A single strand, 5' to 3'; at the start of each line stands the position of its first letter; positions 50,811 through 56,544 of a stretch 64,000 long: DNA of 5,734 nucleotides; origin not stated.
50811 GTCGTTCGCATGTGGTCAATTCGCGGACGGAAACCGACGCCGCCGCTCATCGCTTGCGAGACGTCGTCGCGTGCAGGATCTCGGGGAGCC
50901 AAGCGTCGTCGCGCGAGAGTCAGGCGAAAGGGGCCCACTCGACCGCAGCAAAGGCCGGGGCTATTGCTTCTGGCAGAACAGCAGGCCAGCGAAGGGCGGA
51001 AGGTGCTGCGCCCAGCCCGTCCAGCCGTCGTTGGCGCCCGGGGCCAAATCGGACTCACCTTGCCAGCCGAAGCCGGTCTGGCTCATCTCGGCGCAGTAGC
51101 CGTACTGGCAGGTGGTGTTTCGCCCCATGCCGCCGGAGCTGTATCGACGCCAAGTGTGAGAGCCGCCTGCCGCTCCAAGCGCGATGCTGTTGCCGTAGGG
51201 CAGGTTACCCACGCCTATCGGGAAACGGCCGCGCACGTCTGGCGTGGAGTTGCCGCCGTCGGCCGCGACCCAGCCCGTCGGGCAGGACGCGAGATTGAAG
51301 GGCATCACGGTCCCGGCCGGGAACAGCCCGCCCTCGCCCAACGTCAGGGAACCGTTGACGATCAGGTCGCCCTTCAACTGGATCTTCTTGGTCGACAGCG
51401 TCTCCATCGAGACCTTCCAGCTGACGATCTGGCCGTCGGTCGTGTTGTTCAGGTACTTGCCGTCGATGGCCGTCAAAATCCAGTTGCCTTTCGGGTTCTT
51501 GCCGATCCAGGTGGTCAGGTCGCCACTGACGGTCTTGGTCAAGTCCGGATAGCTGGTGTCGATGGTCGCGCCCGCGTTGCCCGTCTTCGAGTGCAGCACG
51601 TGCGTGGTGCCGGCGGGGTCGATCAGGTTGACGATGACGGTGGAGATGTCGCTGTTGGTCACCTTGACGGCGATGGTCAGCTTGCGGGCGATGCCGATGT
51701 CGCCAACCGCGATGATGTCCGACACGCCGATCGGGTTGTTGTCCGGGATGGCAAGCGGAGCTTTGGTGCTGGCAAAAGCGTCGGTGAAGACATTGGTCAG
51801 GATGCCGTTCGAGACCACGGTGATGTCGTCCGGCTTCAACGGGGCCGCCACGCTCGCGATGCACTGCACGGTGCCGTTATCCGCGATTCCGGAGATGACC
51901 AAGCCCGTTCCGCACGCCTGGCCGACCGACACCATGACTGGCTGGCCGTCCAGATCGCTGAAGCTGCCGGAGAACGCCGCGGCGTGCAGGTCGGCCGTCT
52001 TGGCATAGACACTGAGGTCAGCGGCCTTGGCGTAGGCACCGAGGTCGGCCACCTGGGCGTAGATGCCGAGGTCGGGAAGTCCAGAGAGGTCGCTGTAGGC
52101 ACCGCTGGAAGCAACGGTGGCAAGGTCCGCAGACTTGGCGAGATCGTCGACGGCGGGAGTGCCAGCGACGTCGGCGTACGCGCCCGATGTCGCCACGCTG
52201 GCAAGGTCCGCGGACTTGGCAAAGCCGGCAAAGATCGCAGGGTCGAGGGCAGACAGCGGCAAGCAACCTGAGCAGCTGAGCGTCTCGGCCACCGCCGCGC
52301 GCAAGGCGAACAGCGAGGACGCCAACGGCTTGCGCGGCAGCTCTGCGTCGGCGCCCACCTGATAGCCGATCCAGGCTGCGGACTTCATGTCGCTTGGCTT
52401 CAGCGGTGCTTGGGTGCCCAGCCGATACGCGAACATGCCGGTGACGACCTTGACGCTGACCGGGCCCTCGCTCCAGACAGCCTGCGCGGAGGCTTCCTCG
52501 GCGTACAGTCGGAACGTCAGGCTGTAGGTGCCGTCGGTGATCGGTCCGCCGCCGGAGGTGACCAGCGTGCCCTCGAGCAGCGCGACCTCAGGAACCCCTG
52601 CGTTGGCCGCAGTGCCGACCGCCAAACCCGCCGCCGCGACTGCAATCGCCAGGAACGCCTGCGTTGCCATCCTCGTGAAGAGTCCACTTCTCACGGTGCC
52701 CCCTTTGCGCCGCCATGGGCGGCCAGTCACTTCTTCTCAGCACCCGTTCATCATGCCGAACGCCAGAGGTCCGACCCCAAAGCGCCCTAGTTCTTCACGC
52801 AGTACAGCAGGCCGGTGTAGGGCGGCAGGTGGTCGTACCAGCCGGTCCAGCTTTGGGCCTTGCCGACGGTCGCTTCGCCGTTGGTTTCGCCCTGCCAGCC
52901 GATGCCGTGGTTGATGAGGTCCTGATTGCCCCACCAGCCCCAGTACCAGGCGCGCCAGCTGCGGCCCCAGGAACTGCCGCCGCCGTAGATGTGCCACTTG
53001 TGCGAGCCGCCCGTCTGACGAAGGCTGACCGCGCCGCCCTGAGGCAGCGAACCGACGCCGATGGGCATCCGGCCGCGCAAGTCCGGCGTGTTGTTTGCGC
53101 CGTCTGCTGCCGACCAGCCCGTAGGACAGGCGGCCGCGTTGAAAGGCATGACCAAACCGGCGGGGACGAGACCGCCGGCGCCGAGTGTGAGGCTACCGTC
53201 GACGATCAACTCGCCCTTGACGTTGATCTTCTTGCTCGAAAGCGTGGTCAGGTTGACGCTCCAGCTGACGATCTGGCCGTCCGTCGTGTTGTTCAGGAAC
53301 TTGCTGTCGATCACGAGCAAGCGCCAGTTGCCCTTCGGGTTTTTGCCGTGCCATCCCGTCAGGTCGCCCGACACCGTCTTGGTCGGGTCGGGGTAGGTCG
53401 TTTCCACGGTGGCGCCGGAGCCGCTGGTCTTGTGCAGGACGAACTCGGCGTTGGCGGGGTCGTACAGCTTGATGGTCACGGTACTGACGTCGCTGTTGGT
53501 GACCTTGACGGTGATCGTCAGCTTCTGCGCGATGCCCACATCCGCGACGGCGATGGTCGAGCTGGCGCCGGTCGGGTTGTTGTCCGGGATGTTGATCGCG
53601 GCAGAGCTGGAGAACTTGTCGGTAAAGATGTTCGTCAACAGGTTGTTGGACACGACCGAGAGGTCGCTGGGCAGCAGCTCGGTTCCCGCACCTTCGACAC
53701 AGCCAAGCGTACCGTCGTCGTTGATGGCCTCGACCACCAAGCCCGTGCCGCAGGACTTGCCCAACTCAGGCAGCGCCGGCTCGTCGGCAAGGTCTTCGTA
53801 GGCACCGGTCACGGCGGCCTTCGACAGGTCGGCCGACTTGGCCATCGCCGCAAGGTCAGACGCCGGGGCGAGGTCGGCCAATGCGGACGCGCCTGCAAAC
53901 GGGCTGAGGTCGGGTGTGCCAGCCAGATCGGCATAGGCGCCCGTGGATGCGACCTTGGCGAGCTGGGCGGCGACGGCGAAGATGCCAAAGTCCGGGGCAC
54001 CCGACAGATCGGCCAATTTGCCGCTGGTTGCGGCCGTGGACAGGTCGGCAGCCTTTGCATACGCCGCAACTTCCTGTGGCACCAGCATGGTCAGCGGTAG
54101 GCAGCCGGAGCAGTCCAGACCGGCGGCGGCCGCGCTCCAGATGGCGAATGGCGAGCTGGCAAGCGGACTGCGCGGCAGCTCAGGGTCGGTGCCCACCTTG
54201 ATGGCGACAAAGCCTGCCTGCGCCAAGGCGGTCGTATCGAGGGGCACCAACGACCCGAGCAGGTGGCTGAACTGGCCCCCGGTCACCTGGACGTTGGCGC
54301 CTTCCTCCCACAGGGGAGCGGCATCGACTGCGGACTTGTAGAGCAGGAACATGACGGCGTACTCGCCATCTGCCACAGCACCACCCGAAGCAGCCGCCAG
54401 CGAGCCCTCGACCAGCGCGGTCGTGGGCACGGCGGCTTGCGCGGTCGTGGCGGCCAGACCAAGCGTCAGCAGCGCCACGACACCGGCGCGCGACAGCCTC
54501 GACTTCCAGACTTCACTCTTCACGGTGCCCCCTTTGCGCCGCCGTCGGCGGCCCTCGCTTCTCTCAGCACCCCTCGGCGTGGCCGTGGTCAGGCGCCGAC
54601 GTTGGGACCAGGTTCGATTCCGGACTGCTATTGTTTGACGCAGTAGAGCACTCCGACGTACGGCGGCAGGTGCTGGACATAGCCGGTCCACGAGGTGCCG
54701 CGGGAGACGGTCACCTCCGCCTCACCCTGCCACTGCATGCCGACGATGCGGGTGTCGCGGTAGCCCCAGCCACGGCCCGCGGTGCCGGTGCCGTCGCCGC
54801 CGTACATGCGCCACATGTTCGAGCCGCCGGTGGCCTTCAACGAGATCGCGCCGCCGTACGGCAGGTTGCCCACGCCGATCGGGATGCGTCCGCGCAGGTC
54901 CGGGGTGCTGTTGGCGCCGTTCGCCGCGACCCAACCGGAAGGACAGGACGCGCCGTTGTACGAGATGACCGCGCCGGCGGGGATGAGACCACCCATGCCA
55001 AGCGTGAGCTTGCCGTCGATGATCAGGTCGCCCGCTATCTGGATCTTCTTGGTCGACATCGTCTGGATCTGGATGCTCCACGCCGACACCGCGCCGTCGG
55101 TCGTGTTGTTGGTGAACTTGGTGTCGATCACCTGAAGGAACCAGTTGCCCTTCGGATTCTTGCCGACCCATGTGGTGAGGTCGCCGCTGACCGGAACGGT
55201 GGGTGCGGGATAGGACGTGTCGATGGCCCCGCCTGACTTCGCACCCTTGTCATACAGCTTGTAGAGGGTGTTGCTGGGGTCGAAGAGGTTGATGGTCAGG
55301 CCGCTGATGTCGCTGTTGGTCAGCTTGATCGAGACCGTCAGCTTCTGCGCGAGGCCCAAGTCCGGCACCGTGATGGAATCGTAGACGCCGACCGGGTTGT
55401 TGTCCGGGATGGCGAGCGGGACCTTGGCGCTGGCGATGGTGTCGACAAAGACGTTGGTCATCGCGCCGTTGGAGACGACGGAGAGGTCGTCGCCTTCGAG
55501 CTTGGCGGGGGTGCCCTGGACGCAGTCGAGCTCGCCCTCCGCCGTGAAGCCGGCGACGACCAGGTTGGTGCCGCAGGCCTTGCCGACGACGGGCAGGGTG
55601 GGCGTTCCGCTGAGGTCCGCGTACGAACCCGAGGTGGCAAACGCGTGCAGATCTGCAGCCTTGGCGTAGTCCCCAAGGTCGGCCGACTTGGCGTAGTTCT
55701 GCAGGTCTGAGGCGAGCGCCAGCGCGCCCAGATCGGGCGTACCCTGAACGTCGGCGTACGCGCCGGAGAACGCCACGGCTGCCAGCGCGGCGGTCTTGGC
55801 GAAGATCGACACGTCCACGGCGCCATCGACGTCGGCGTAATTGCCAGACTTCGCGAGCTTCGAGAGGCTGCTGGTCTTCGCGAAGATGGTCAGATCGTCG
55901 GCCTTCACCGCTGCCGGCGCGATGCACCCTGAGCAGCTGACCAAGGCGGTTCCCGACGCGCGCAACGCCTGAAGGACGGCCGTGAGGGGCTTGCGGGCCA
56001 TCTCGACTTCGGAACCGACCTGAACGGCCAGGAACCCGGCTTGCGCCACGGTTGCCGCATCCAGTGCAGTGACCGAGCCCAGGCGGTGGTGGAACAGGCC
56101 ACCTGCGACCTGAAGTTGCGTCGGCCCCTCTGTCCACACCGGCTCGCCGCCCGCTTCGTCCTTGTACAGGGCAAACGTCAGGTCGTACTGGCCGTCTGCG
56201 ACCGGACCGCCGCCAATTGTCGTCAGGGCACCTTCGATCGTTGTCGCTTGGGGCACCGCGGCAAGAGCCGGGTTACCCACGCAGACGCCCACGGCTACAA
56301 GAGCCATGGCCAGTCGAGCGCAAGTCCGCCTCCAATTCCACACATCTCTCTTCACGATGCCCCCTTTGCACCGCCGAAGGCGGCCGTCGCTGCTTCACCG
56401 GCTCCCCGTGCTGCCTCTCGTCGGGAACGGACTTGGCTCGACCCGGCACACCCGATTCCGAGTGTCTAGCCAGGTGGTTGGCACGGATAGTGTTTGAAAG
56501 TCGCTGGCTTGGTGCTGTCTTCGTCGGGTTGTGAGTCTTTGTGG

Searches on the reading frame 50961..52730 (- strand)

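Call 50: search_protein_families(library=pfam, proteins=[window:50961-52730:-], max_evalue=0.0001)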
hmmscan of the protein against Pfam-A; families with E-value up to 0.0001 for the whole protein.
window:50961-52730:- (589 aa): 1 family
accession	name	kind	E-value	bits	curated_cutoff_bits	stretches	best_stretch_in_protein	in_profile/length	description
PF01483.27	P_proprotein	-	4.9e-08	33.4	21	1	350-441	3-85/86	Proprotein convertase P-domain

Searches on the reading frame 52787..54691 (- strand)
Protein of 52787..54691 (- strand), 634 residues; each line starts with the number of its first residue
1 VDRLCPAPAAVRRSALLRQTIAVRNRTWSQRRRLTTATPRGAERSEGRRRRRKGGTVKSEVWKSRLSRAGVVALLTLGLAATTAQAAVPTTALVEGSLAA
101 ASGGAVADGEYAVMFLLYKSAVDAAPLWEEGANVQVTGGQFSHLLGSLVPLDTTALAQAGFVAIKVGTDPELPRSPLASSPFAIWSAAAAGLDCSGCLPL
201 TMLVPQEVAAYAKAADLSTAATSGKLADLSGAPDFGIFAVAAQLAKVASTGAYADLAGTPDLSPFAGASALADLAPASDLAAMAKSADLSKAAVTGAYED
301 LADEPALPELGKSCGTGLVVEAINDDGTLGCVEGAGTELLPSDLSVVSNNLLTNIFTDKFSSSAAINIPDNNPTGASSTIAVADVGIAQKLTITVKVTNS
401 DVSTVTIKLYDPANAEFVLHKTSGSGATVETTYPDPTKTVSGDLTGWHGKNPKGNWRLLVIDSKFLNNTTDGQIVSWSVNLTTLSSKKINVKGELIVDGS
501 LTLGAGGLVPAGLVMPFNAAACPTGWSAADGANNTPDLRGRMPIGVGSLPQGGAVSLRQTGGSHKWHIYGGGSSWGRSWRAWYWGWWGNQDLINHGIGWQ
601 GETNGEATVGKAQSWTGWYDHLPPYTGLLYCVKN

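Call 50: search_protein_families(library=pfam, proteins=[window:52787-54691:-], max_evalue=0.0001)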
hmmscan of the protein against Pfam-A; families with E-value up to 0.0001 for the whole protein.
window:52787-54691:- (634 aa): 1 family
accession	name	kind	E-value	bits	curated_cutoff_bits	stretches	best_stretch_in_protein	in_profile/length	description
PF01483.27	P_proprotein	-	5.8e-07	30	21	1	390-480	3-85/86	Proprotein convertase P-domain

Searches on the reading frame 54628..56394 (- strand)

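Call 50: search_protein_families(library=pfam, proteins=[window:54628-56394:-], max_evalue=0.0001)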
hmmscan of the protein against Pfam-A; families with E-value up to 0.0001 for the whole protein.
window:54628-56394:- (588 aa): 1 family
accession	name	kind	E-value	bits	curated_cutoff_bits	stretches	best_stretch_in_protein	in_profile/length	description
PF01483.27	P_proprotein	-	4.5e-08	33.5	21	1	351-442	3-85/86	Proprotein convertase P-domain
